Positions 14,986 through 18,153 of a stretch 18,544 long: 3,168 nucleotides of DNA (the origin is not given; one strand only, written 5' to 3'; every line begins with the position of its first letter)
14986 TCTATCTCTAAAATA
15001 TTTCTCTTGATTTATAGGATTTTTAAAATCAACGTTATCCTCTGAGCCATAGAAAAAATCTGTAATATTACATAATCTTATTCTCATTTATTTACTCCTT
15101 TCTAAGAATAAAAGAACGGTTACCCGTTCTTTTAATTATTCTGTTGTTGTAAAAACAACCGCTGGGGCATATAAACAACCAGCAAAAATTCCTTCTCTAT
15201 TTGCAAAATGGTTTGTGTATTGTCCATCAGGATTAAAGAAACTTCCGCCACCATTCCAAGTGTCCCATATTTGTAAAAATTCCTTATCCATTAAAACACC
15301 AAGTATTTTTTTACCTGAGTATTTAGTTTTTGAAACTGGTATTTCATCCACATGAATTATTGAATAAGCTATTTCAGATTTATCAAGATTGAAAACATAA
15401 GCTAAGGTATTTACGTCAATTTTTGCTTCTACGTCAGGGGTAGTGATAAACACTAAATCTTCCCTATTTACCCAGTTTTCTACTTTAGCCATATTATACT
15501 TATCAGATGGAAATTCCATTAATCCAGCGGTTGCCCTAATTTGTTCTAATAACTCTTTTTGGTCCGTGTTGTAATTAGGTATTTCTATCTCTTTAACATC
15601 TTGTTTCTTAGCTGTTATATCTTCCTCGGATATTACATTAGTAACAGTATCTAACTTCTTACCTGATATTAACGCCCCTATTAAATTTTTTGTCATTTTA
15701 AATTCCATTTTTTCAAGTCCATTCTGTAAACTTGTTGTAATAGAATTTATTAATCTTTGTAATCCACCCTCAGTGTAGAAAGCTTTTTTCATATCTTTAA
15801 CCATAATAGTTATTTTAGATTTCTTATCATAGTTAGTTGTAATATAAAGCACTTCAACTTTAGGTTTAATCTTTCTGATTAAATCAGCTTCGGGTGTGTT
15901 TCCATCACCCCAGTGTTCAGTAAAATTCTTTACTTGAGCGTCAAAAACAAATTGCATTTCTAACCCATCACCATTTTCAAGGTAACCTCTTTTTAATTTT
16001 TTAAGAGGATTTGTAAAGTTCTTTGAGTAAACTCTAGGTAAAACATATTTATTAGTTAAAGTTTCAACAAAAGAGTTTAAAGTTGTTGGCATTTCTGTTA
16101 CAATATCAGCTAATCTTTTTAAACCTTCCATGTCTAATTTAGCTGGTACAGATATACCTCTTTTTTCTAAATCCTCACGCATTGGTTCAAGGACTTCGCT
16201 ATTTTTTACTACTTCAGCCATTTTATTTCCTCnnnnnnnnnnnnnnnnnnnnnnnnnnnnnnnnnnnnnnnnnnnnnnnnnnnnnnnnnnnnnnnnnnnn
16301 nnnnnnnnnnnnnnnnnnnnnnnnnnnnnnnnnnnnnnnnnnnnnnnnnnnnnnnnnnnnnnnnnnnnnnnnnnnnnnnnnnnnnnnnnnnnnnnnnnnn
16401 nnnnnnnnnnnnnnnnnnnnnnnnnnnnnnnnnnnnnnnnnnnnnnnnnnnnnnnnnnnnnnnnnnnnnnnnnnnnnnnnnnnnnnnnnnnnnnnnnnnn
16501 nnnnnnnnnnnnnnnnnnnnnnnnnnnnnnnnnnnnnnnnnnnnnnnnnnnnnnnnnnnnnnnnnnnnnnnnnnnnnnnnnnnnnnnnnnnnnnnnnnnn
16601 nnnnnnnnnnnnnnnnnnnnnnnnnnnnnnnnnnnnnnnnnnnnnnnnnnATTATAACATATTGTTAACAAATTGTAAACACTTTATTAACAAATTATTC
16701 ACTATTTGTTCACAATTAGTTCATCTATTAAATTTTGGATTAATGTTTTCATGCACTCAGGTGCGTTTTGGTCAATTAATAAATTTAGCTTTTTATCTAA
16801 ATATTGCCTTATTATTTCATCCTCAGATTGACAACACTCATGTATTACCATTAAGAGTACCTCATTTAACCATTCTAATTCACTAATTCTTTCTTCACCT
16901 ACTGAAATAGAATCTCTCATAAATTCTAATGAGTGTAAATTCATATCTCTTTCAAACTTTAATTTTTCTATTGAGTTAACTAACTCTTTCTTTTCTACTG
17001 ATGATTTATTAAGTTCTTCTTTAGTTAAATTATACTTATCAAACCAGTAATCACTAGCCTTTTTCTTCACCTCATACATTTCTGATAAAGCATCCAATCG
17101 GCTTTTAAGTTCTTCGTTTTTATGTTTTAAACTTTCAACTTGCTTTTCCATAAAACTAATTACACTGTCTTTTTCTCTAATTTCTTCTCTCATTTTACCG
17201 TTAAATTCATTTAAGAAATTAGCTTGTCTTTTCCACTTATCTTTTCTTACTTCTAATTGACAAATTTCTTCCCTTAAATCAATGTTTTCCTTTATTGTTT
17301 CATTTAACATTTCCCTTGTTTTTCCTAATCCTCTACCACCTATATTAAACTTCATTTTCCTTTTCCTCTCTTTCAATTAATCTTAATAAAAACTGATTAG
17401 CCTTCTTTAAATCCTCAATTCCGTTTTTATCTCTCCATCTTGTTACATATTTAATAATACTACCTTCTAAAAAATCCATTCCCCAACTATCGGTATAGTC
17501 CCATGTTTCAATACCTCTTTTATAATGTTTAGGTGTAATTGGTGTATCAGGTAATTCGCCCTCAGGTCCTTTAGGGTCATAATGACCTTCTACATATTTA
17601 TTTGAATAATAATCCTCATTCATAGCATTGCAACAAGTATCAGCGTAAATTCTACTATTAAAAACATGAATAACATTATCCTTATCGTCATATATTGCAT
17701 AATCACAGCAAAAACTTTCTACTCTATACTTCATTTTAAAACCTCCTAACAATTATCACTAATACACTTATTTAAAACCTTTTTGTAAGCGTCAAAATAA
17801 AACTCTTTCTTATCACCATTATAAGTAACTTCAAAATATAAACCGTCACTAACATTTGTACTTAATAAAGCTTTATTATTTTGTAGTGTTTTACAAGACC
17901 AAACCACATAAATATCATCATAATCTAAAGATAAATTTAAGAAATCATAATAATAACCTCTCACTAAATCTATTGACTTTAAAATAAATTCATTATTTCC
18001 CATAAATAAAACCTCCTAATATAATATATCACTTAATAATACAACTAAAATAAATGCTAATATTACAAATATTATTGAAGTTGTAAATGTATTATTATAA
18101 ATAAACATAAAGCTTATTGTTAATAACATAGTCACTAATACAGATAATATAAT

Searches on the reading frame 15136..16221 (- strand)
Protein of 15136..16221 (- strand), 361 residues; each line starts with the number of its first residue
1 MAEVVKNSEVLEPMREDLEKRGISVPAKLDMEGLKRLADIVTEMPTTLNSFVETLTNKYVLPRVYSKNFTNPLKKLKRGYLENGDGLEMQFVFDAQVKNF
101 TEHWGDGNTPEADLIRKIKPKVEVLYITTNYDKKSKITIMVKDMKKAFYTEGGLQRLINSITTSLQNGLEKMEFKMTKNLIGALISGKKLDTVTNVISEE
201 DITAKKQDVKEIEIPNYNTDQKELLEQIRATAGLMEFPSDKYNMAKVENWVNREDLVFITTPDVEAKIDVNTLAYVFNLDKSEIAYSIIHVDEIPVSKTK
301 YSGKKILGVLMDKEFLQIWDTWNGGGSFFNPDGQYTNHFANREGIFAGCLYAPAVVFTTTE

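Call 33: search_protein_families(library=pfam, proteins=[window:15136-16221:-], max_evalue=0.001)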
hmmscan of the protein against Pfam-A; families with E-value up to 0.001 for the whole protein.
window:15136-16221:- (361 aa): 1 family
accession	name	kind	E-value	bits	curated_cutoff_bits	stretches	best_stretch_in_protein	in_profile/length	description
PF25622.1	Phi29_MCP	-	1.1e-86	291.7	27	1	12-358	2-323/323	Phi29-like phage major capsid protein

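Call 52: find_encoding_contigs(protein=window:15136-16221:-, flank=10000, max_places=10)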
Protein window:15136-16221:- (361 aa): 5 contigs read that carry it; 1 place shown.
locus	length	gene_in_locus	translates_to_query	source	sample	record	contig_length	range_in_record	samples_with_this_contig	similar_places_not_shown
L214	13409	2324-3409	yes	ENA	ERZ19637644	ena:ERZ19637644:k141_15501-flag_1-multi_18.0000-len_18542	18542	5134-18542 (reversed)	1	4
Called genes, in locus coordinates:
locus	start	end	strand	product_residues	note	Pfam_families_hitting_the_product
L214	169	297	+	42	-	-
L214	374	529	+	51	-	-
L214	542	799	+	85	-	PF19791:DUF6275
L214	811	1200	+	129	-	PF11753:DUF3310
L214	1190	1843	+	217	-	-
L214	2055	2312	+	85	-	-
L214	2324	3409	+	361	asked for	PF25622:Phi29_MCP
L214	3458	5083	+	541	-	PF00959:Phage_lysozyme, PF01551:Peptidase_M23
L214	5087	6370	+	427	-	PF20934:phi29_gp9_C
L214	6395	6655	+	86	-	-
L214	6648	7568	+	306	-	PF05352:Phage_connector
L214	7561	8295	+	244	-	-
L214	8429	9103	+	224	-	PF01520:Amidase_3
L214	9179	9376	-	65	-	-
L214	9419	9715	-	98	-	-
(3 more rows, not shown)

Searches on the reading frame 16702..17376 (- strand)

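Call 32: search_protein_families(library=pfam, proteins=[window:16702-17376:-], max_evalue=0.1)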
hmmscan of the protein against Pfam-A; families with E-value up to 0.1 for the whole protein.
window:16702-17376:- (224 aa): 8 families
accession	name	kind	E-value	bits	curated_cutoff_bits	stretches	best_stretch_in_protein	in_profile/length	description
PF10205.14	KLRAQ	-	0.00012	22.8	27.3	1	59-126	28-96/105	Predicted coiled-coil domain-containing protein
PF05894.18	Podovirus_Gp16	-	0.0058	16.5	25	1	4-61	15-72/331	Podovirus DNA encapsidation protein (Gp16)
PF25526.1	LIP-1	-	0.0064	16.3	34.1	1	19-130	56-168/250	Liprin-alpha-like coiled coil domain 2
PF00170.26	bZIP_1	-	0.015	15.8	27.6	1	73-106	28-61/64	bZIP transcription factor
PF05816.16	TelA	-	0.024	14.2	30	0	109-168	86-149/332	Toxic anion resistance protein (TelA)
PF10046.14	BLOC1_2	-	0.025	15.4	33.4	1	50-99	20-69/96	Biogenesis of lysosome-related organelles complex-1 subunit 2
PF10506.14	USHBP1_PDZ-bd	-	0.026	15.1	24.5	0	83-109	2-28/65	Harmonin-binding protein USHBP1, PDZ-binding domain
PF01496.24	V_ATPase_I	-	0.061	11.7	30.7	1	42-168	45-171/815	V-type ATPase 116kDa subunit family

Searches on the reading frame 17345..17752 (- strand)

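Call 32: search_protein_families(library=pfam, proteins=[window:17345-17752:-], max_evalue=0.1)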
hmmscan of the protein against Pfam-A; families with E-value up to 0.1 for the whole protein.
window:17345-17752:- (135 aa): 1 family
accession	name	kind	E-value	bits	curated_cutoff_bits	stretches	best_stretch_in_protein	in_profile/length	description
PF11753.13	DUF3310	-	9.3e-11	42.1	24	1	73-122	3-59/60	Protein of unknwon function (DUF3310)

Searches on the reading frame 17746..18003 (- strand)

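Call 32: search_protein_families(library=pfam, proteins=[window:17746-18003:-], max_evalue=0.1)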
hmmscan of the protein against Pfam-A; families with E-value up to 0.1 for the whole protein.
window:17746-18003:- (85 aa): 1 family
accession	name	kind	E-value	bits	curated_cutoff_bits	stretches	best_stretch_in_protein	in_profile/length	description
PF19791.4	DUF6275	-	3.2e-31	107.4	22.6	1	24-82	22-80/81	Family of unknown function (DUF6275)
